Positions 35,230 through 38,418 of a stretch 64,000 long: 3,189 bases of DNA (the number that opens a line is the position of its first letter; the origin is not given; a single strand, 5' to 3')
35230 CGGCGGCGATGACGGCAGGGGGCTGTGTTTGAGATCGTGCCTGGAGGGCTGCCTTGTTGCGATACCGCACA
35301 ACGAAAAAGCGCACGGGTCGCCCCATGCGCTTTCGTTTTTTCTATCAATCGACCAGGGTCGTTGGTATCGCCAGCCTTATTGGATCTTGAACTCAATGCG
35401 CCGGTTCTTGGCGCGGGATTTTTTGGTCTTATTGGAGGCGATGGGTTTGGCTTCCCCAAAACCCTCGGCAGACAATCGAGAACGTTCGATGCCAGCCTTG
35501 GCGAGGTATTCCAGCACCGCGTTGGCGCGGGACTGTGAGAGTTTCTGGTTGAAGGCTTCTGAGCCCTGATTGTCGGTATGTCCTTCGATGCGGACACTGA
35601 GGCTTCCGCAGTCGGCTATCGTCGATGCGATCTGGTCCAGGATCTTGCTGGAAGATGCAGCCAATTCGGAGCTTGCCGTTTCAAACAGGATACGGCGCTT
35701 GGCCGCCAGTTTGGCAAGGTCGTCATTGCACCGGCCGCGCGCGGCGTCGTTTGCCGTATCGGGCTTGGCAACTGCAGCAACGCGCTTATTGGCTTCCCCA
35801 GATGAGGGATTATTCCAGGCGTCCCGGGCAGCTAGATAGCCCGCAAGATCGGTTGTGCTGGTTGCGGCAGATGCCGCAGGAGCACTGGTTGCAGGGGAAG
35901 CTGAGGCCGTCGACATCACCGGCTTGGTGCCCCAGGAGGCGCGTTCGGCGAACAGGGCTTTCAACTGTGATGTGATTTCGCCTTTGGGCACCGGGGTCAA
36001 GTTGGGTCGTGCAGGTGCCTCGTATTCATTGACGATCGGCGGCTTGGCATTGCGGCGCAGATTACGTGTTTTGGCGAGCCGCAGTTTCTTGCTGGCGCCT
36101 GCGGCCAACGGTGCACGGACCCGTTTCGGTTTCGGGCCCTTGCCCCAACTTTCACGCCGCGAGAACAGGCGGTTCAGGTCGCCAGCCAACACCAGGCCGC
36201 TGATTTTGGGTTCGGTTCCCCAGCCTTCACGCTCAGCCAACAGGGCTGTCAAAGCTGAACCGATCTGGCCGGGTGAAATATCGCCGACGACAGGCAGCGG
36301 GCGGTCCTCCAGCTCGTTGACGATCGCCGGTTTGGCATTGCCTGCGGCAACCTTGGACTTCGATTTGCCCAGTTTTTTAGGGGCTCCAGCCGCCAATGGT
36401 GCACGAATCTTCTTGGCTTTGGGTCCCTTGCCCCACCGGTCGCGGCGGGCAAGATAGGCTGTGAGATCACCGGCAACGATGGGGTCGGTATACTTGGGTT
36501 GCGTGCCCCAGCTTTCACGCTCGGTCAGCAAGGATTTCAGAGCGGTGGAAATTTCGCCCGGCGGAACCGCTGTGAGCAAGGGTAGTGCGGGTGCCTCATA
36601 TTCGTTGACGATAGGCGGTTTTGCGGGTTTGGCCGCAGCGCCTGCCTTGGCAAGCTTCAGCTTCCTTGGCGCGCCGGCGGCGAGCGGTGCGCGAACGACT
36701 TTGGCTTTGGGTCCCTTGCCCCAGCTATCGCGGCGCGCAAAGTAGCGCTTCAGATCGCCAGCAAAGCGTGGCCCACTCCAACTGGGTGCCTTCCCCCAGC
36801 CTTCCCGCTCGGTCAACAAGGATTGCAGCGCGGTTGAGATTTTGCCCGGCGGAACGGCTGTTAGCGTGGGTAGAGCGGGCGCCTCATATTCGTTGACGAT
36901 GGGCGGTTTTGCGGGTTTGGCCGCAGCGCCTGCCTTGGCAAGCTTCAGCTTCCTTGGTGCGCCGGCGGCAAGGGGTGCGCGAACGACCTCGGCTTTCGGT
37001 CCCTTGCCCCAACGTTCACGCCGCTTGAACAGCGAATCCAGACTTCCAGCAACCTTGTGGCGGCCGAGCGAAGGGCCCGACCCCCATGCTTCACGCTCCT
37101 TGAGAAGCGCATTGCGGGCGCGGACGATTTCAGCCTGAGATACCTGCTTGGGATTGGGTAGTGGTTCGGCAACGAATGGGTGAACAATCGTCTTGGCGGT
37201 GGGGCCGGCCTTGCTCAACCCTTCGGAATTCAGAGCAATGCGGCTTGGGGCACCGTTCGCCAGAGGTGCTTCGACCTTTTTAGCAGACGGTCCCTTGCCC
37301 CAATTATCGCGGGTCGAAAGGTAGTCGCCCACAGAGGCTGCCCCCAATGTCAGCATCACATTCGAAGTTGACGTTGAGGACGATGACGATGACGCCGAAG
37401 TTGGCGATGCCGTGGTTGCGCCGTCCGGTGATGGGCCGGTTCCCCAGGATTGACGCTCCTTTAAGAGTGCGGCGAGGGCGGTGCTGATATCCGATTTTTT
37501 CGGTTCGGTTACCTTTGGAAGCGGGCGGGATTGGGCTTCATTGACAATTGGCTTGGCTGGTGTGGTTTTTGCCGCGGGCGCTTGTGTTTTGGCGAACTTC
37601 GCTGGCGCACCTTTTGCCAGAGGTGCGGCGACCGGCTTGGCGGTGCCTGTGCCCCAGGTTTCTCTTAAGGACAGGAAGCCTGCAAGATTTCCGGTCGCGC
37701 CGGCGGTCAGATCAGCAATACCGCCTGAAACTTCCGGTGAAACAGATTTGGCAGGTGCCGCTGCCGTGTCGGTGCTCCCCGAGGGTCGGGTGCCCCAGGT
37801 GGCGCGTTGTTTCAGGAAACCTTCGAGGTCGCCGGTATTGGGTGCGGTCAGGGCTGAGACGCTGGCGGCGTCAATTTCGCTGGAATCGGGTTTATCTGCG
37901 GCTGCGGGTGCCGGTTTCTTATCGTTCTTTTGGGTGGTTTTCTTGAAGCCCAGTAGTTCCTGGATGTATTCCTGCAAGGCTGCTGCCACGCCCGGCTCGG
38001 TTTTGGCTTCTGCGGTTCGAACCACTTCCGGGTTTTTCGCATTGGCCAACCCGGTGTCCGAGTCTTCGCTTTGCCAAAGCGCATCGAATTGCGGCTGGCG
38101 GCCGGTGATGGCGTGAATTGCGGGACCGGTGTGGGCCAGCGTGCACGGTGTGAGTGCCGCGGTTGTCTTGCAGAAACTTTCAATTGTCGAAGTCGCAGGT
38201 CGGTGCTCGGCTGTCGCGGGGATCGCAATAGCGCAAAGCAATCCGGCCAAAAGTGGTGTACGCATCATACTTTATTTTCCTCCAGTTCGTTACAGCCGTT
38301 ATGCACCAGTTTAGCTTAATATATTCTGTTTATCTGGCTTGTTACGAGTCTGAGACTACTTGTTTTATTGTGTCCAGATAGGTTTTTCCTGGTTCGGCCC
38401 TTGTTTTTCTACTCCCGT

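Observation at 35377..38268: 963-aa OmpA-domain protein built on an unrecognised 96-aa RxxWG tandem repeat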

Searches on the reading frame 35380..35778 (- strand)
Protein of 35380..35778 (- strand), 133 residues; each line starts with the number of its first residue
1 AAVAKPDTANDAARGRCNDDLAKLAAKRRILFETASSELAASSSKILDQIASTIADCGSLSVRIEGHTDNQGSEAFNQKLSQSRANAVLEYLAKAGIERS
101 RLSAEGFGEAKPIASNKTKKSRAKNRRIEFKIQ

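Call 73: search_solved_structures(query=window:35380-35778:-, max_evalue=1e-10, show_alignments=1)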
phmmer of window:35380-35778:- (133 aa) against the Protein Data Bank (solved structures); distinct sequences matched with E-value up to 1e-10: 39.
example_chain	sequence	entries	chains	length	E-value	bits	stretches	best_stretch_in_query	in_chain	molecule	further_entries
5wtp_A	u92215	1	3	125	2.5e-24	89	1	28-131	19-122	OmpA family protein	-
5wtl_A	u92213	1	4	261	1e-23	87.1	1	27-131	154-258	OmpA family protein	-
5u1h_A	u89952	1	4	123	9.1e-20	74.3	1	30-132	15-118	Outer membrane porin F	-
9v99_A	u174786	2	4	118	1e-18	71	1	47-131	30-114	Outer membrane beta-barrel domain-containing protein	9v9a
5eb1_B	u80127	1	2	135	1.3e-18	70.6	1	25-129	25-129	YfiB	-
5eaz_A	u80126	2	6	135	1.3e-18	70.6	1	25-129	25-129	YfiB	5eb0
5y61_B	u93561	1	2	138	1.4e-18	70.5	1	25-129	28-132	YfiB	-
6jfw_A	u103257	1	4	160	1.8e-18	70.2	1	17-132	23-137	PA0833-PD protein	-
6iki_A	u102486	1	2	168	1.8e-18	70.2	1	22-129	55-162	YfiB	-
3td3_A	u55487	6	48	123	1.9e-18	70.1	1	25-129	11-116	Outer membrane protein omp38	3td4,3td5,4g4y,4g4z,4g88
6ikj_A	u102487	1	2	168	2.1e-18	69.9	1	23-129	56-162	YfiB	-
2lbt_A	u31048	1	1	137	2.2e-18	69.9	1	28-131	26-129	Uncharacterized protein Rv0899/MT0922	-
6ikk_A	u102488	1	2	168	2.4e-18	69.7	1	25-129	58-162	YfiB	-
4zhv_A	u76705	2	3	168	2.5e-18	69.7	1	25-129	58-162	YfiB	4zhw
2kgw_A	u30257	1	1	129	2.6e-18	69.6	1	28-131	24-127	Outer membrane protein A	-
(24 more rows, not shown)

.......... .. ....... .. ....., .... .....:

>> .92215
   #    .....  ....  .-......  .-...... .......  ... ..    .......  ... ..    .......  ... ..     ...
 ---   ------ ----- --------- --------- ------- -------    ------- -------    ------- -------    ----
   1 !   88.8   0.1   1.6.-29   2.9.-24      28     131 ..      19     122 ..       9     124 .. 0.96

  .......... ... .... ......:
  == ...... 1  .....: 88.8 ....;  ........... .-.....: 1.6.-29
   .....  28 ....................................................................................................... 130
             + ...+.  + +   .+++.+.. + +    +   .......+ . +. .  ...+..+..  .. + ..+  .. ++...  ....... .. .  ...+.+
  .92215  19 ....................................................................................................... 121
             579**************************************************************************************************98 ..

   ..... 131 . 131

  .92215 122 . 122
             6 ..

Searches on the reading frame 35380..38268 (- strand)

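Call 4: search_protein_families(library=pfam, proteins=[window:35380-38268:-], max_evalue=1)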
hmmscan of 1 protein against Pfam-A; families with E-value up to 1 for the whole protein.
window:35380-38268:- (963 aa): 1 family
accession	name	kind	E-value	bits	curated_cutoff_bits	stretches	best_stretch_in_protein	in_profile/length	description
PF00691.25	OmpA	-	1.4e-23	83.5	27.2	1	861-956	1-98/98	OmpA family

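Call 5: search_protein_families(library=ncbifam, proteins=[window:35380-38268:-], max_evalue=1)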
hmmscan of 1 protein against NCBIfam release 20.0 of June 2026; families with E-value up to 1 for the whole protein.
window:35380-38268:- (963 aa): 42 families (the best 25 are shown)
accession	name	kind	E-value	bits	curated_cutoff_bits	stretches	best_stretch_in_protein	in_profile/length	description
NF053611.1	YiaD_Gzip_OmpA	equivalog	6.5e-36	124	175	1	842-962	86-206/206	YiaD family glycine zipper/OmpA-like lipoprotein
NF053612.1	anchor_PA1041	equivalog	1.6e-31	110.1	250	1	821-963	94-236/236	PA1041 family peptidoglycan-binding anchor lipoprotein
NF053585.1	OMP_LP_YfiB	equivalog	1.5e-30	106.2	128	1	854-959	52-157/163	outer membrane lipoprotein YfiB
NF045787.1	OmpABordt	equivalog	3.1e-27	95.5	200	1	804-962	37-189/194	outer membrane protein OmpA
TIGR03350.1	type_VI_ompA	equivalog_domain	1.5e-24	86.5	139.8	1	836-961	8-136/137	type VI secretion system protein TssL, long form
NF053613.1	OMP_toxin_LptF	equivalog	8e-23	81.4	400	1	859-962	142-245/256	lipotoxin F family OmpA-related lipoprotein LptF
TIGR02802.1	Pal_lipo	equivalog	7.5e-22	77.4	125.35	1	860-961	2-103/104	peptidoglycan-associated lipoprotein Pal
NF007424.1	PRK09967.1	equivalog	1.5e-21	77.2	155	1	856-960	50-155/160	OmpA family protein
NF006541.1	PRK09038.1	equivalog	2.8e-21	76.3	283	1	824-962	107-248/253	flagellar motor protein MotD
NF033763.1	exchanger_TraB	exception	4.9e-20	71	700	1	857-963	391-498/522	outer membrane exchange protein TraB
TIGR03789.1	pdsO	hypoth_equivalog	1e-19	71.2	152.2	1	853-961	134-242/243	sortase-associated OmpA-like protein PdsO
NF045788.1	Omp38Acinit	equivalog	1.7e-19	70.1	500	1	852-958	235-342/354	outer membrane protein Omp38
NF006542.0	PRK09039.1-1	equivalog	2.6e-19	69.7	388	1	860-962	509-624/627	peptidoglycan -binding protein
NF005444.0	PRK07033.1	equivalog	2.8e-19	69.4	520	1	826-961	282-420/438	DotU family type VI secretion system protein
NF053607.1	CHU_0125_OmpA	equivalog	7.6e-19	67.7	620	1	859-962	532-636/639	CHU_0125 family OmpA-like outer membrane integrity protein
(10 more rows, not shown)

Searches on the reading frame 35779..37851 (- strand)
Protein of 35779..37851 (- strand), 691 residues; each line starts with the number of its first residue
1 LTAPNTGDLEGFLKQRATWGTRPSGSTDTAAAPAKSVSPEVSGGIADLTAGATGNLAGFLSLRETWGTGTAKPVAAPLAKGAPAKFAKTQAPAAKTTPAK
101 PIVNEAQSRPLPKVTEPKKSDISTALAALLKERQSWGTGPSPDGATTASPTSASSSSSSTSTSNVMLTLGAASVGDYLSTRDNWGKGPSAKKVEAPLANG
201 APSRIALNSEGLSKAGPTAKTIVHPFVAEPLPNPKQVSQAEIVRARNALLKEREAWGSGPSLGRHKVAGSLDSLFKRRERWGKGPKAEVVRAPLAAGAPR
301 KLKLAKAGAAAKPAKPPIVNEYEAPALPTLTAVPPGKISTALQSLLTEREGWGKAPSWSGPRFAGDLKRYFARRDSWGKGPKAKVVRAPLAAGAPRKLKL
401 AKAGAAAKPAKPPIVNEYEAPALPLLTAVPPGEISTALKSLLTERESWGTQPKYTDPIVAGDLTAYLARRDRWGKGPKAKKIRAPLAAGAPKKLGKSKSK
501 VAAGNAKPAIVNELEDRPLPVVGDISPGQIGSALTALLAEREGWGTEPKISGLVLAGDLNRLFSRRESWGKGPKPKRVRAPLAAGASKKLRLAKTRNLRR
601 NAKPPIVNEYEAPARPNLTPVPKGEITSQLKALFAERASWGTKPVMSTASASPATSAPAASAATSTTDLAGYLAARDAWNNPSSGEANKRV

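Call 24: find_related_loci(query=window:35779-37851:-, collection=genome_contigs, flank=6000)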
Query window:35779-37851:- (691 aa) in genome_contigs; peptide patterns used: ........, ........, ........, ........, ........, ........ (x = any residue, [..] = any of these).
28 stretches matched a pattern; 1 encode a relative of the query (tblastn E <= 1e-3); 1 distinct loci.
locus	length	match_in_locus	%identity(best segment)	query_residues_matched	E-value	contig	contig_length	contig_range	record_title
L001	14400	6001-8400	47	6-681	4e-158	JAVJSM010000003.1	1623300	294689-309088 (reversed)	MAG: Filomicrobium sp. isolate G1-WW12-17 k141_17020, whole genome shotgun sequence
